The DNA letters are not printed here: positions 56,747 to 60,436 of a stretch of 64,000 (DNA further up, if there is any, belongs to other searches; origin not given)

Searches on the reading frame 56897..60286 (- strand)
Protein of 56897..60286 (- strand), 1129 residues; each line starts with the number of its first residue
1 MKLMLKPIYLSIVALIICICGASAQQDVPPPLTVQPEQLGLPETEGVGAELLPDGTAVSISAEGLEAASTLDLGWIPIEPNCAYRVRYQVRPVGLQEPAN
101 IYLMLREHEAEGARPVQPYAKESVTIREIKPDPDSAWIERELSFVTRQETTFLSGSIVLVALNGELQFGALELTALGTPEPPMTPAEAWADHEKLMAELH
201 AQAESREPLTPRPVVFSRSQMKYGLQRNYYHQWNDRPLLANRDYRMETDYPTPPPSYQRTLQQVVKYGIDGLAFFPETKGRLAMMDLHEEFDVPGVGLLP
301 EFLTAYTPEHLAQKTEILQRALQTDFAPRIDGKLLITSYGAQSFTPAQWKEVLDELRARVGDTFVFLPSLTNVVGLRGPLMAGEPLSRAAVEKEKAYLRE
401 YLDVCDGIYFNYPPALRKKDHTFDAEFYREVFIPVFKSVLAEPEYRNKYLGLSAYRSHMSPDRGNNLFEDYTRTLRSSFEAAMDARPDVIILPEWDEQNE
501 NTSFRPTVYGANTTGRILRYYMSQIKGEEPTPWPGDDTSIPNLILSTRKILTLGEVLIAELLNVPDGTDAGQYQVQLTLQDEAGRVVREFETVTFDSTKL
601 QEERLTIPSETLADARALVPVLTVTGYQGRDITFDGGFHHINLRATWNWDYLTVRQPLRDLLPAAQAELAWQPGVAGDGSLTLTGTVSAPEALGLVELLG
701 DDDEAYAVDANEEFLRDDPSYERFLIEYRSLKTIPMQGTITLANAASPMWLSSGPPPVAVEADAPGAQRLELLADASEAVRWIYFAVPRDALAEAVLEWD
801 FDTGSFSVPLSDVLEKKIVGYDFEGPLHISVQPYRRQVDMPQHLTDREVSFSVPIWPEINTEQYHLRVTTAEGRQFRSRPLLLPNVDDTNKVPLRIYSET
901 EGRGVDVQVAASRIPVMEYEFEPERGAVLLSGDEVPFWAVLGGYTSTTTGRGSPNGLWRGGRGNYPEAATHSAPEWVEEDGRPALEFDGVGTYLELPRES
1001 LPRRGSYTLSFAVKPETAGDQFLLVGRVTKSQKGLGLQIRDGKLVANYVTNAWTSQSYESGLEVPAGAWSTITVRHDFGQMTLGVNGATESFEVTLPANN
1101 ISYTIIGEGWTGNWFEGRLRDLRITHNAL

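Call 3: search_protein_families(library=pfam, proteins=[window:56897-60286:-], max_evalue=0.01)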
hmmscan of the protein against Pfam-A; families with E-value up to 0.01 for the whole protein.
window:56897-60286:- (1129 aa): 1 family
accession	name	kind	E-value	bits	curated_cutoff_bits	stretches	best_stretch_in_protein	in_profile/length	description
PF13385.13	Laminin_G_3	-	1.9e-12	48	27.6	1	988-1129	1-145/151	Concanavalin A-like lectin/glucanases superfamily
